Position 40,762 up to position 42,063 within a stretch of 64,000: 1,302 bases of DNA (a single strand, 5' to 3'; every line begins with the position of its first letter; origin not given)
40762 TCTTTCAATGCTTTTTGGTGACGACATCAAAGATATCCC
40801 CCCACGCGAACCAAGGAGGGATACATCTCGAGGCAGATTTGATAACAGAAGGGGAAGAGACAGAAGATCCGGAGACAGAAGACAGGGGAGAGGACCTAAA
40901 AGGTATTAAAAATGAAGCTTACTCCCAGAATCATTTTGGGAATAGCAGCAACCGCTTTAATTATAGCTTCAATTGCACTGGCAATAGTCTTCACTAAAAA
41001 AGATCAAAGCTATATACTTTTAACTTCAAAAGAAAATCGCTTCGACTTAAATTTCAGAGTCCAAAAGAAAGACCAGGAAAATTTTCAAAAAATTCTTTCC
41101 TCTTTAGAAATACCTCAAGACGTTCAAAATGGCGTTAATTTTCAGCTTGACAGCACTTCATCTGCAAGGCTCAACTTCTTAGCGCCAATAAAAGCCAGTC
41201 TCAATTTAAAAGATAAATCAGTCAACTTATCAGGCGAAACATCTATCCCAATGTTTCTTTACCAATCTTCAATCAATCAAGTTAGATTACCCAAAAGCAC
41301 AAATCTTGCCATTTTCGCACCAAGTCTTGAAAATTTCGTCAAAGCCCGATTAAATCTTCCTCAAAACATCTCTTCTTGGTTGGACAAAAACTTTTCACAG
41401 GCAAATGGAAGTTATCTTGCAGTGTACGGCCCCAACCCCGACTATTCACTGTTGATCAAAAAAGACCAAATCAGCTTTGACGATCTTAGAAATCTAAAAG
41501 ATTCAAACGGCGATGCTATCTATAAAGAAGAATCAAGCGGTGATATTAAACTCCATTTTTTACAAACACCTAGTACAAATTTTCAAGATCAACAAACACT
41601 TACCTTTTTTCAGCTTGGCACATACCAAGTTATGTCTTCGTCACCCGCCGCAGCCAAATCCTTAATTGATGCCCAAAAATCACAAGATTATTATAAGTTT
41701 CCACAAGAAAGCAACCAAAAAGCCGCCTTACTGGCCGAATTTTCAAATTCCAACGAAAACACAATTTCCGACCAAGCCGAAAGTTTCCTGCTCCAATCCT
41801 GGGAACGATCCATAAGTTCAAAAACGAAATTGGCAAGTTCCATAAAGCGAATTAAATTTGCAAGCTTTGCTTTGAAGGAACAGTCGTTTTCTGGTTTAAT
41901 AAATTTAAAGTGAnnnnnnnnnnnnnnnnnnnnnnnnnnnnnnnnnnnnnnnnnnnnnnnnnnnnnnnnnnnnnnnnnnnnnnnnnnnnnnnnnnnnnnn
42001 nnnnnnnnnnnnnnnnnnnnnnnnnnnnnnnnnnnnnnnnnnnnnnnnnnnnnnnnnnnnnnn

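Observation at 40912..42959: Lon AAA+ module with no protease domain, translationally coupled to a membrane-anchored unknown protein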

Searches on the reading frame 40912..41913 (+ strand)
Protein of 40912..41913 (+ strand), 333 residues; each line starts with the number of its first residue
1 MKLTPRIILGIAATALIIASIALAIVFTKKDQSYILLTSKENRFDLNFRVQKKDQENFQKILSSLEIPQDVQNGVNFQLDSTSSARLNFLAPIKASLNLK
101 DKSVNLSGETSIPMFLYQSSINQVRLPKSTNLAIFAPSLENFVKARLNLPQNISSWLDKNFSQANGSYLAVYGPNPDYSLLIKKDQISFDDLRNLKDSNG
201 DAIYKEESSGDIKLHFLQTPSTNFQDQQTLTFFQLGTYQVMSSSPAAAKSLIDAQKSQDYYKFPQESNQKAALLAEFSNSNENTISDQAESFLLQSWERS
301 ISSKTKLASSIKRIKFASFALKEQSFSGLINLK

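Call 3: search_protein_families(library=pfam, proteins=[window:40912-41913:+], max_evalue=0.1)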
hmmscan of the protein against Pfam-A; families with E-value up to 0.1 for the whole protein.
window:40912-41913:+ (333 aa): 0 families

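Call 4: search_protein_families(library=ncbifam, proteins=[window:40912-41913:+], max_evalue=0.1)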
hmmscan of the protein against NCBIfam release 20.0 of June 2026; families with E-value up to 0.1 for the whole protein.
window:40912-41913:+ (333 aa): 1 family
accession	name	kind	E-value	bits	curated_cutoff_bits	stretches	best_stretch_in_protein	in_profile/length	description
TIGR03009.1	plancto_dom_2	subfamily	0.08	12.6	90.5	0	294-330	5-41/212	TIGR03009 domain-containing protein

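Call 15: find_homologous_proteins(query=window:40912-41910:+, max_evalue=0.001)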
Query window:40912-41910:+ (333 aa): 22 proteins with E <= 0.001 among 5322 candidates.
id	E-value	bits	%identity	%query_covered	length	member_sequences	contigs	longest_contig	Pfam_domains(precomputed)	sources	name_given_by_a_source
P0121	6.4e-205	697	100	100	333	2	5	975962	-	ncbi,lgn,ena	-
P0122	5.0e-143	494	70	100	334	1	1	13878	-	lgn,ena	-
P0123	1.3e-126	440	64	100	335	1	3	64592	-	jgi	-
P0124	2.2e-120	420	60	100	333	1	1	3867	-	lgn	-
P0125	3.8e-110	386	56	100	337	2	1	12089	-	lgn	-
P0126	1.1e-104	368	54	100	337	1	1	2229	-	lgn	-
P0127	2.5e-104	367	54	100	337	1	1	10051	-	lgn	-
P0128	8.8e-104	365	54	100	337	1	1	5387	-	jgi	jgi:hypothetical protein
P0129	1.7e-102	361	53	100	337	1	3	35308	-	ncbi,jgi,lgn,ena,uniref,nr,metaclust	ncbi:MAG: hypothetical protein UT84_C0011G0006 [Candidatus Curtissbacteria bacterium GW2011_GWA1_40_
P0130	2.8e-102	360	53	100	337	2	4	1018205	-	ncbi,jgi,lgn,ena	-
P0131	5.1e-101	356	53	100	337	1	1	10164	-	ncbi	-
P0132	2.9e-99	350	53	100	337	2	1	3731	-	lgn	-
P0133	2.4e-60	223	53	62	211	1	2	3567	-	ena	-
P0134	1.5e-58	217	40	94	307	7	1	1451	-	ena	-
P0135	1.5e-54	204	35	91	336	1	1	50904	-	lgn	-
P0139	1.9e-48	184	34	100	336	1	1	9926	-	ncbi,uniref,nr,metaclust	ncbi:hypothetical protein A2164_02445 [Candidatus Curtissbacteria bacterium RBG_13_35_7]|uniref:DUF3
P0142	4.5e-32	130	29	97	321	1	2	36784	-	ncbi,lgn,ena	-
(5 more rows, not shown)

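Call 16: search_protein_families(library=pfam, proteins=[P0139, P0142, P0135, P0129, window:40912-41910:+], max_evalue=10)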
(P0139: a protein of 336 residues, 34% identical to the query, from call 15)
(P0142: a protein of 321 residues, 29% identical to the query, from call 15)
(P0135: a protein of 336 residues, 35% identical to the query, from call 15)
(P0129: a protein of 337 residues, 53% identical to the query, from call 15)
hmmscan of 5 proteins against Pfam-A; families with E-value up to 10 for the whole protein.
P0139 (336 aa): 1 family
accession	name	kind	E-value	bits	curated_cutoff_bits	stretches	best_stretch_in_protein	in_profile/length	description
PF07554.19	FIVAR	-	0.084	14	29.2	1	268-321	13-67/71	FIVAR domain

P0142 (321 aa): 2 families
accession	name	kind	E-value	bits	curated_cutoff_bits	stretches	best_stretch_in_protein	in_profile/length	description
PF11586.13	DUF3242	-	0.026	14.8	25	1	184-253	49-116/126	Protein of unknown function (DUF3242)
PF24595.1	DUF7619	-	0.027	15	27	1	103-165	54-114/133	Domain of unknown function (DUF7619)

P0135 (336 aa): 1 family
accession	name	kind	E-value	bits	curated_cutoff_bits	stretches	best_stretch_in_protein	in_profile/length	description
PF13273.12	DUF4064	-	0.047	14.4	32.1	1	2-65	2-60/102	Protein of unknown function (DUF4064)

P0129 (337 aa): 1 family
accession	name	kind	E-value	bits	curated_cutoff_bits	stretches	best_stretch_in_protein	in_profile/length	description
PF05555.16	DUF762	-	0.068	13.2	25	1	220-277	6-63/245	Coxiella burnetii protein of unknown function (DUF762)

window:40912-41910:+ (333 aa): 0 families

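Call 25: predict_structure(alignment_id=A1)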
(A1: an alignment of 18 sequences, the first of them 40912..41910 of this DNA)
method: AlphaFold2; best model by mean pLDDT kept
length: 333 residues; sequences in the alignment: 18
mean_pLDDT: 86.2   pTM: 0.81
mean pLDDT of the five models: 86.2, 85.0, 84.7, 84.5, 83.3
residues with pLDDT >= 90: 169; 70-90: 134; 50-70: 23; < 50: 7
segments of 3 or more residues with pLDDT < 50: 297-300
pLDDT, mean of each block of 10 residues (from residue 1): 66 84 62 89 91 93 90 87 82 92 93 78 94 92 84 90 86 88 91 88 89 91 74 95 95 94 87 93 83 62 71 94 93 95
secondary structure, 60 per line:
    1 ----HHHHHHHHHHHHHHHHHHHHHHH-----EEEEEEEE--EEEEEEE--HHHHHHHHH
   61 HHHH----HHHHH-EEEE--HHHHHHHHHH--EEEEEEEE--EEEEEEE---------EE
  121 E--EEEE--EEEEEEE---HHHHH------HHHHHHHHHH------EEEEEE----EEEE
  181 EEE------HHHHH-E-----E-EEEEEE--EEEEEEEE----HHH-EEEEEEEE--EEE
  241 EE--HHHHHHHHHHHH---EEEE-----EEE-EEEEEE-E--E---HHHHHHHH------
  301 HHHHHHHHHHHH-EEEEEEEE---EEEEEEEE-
elements in order: H5-27 E33-40 E43-49 H52-64 H69-73 E75-78 H81-90 E93-100 E103-109 E119-121 E124-127 E130-136 H140-144 H151-160 E167-172 E177-183 H190-194 E204-209 E212-219 E228-235 E238-242 H245-256 E260-263 E269-271 E273-278 H287-294 H301-312 E314-321 E325-332

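Call 30: fold_search(model_id=the predicted structure, library=pdb)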
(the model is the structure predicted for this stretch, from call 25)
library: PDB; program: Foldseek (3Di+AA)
matches with E <= 10: 859; with E <= 0.001: 0
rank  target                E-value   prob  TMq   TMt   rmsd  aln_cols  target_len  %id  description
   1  6xu9                  4.0e-03  0.47  0.11  0.23  18.7       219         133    5  Human myelin protein P2 mutant K3N (released 2020-04-08)
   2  6sts_A                4.2e-03  0.41  0.10  0.22  19.3       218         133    7  Human myelin protein P2 mutant R30Q (released 2020-04-08)
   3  6xuw                  4.7e-03  0.41  0.10  0.22  18.9       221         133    7  Human myelin protein P2 mutant L27D (released 2020-04-08)
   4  4d6b                  4.7e-03  0.38  0.11  0.22  19.1       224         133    7  Human myelin protein P2, mutant P38G (released 2015-05-20)
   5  6xvy_B                4.7e-03  0.35  0.10  0.21  19.2       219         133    6  Human myelin protein P2 mutant R88Q (released 2020-04-08)
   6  7fzq_A                4.7e-03  0.33  0.10  0.21  19.4       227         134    7  Crystal Structure of human FABP3 in complex with myristate (released 2023-06-14)
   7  5mav_A                6.9e-03  0.11  0.11  0.12  16.8       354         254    6  Crystal structure of human PCNA in complex with PARG (poly(ADP-ribose) glycohydrolase) peptide. (released 2017-08-02)
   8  5z45_B                7.3e-03  0.20  0.13  0.15  17.7       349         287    9  Crystal structure of prenyltransferase AmbP1 pH6.5 complexed with GSPP and cis-indolyl vinyl isonitrile (released 2018-06-06)
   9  7ntp_A                8.7e-03  0.33  0.10  0.22  18.4       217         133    6  Human myelin P2 mutant V115A (released 2021-09-01)
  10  6xw9                  8.7e-03  0.30  0.10  0.21  18.4       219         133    6  Human myelin protein P2 mutant K120S (released 2020-04-08)
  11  3k8i                  1.0e-02  0.97  0.31  0.39   7.3       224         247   10  Structure of crystal form IV of TP0453 (released 2010-10-27)
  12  4a8z                  1.1e-02  0.35  0.11  0.23  18.4       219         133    6  Human myelin P2 protein, K112Q mutant (released 2012-12-05)
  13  5n4p                  1.1e-02  0.35  0.11  0.23  18.8       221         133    6  Human myelin P2, mutant I52T (released 2017-08-09)
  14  5z46_B                1.1e-02  0.15  0.12  0.14  17.3       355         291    9  Crystal structure of prenyltransferase AmbP1 pH8 complexed with GSPP and cis-indolyl vinyl isonitrile (released 2018-06-06)
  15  2wut                  1.1e-02  0.33  0.11  0.23  18.5       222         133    6  Crystal structure of human myelin protein P2 in complex with palmitate (released 2010-05-12)
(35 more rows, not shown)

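Call 55: list_cluster_members(proteins=[P0139, P0121, P0129, P0001, P0142])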
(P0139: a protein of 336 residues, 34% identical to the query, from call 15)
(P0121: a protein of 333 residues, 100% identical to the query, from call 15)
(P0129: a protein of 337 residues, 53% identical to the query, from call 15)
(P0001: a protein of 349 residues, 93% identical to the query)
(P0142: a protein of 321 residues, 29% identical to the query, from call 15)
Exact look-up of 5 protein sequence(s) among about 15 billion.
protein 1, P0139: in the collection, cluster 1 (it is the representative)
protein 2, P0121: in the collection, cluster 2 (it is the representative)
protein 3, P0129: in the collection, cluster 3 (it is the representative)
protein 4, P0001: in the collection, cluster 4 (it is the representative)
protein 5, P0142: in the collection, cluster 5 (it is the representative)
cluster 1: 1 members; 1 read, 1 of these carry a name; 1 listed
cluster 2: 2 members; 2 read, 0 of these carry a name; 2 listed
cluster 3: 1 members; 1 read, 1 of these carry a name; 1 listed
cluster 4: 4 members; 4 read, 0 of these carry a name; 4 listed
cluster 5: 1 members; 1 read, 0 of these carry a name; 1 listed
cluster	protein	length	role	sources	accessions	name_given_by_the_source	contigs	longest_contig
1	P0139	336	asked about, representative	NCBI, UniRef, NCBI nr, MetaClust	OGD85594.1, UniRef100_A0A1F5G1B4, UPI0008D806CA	hypothetical protein A2164_02445 [Candidatus Curtissbacteria bacterium RBG_13_35_7] | DUF3352 domain-containing protein n=1 Tax=Candidatus Curtissbacteria bacterium ... | MAG: hypothetical protein A2164_02445 [Candidatus Curtissbacteria bacterium RBG_13_35_7]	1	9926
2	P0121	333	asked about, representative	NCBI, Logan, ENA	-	-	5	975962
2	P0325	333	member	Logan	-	-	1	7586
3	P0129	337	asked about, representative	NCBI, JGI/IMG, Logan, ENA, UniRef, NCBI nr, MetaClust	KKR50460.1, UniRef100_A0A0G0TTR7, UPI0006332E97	MAG: hypothetical protein UT84_C0011G0006 [Candidatus Curtissbacteria bacterium ... | Uncharacterized protein n=1 Tax=Candidatus Curtissbacteria bacterium GW2011_GWA1_40_16 ... | status=active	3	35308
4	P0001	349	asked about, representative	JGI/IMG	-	-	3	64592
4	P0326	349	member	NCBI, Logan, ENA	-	-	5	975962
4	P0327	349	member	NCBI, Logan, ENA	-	-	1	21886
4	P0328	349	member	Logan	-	-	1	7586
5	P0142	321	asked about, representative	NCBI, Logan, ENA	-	-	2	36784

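Call 57: find_encoding_contigs(protein=P0326, flank=1000, max_places=2)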
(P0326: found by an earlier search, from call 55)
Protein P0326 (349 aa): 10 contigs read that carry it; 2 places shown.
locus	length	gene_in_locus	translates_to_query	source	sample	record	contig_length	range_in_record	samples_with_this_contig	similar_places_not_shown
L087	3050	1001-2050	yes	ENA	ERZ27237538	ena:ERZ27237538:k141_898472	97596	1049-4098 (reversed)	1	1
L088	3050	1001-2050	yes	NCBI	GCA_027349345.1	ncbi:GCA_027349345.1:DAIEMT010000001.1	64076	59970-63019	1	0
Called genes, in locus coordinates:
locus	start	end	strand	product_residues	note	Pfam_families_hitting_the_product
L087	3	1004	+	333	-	-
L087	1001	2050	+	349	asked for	PF00004:AAA, PF07724:AAA_2 (weak), PF07728:AAA_5 (weak), PF22667:Lon_lid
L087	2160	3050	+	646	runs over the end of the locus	?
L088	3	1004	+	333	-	-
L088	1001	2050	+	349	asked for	PF00004:AAA, PF07724:AAA_2 (weak), PF07728:AAA_5 (weak), PF22667:Lon_lid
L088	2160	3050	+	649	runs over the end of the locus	?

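Call 61: search_protein_families(library=padloc, proteins=[window:40912-41910:+], max_evalue=0.01)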
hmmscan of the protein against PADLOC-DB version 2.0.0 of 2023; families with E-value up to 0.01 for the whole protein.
window:40912-41910:+ (333 aa): 0 families

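Call 67: find_homologous_proteins(query=A1, max_evalue=0.001)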
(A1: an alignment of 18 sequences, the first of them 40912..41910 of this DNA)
Query A1 (18 sequences) (333 aa, profile of the alignment): 31 proteins with E <= 0.001 among 8000 candidates.
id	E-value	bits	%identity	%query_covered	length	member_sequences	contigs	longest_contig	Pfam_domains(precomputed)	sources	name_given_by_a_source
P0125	6.7e-148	510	56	100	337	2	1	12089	-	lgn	-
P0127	5.0e-146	504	54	100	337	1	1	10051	-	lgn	-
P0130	2.2e-144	498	53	100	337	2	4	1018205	-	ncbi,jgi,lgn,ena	-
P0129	2.9e-144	498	53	100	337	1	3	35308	-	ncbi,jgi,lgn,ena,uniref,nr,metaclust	ncbi:MAG: hypothetical protein UT84_C0011G0006 [Candidatus Curtissbacteria bacterium GW2011_GWA1_40_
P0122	1.4e-143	496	70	100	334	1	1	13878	-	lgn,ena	-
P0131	1.0e-142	493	53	100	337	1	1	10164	-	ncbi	-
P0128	3.2e-142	491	54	100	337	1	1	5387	-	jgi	jgi:hypothetical protein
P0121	7.9e-140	484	100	100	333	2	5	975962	-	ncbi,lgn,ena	-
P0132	2.5e-139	482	53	100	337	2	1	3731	-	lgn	-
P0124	8.0e-139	480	60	100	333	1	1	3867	-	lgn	-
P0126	6.9e-137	474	54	100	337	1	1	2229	-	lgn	-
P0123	1.0e-136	473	64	100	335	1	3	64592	-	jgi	-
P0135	9.0e-122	424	35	91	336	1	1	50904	-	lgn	-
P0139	1.6e-116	407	34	100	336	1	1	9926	-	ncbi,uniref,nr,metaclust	ncbi:hypothetical protein A2164_02445 [Candidatus Curtissbacteria bacterium RBG_13_35_7]|uniref:DUF3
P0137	2.6e-116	406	37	91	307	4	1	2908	-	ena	-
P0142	5.7e-98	346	29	97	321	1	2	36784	-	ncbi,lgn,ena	-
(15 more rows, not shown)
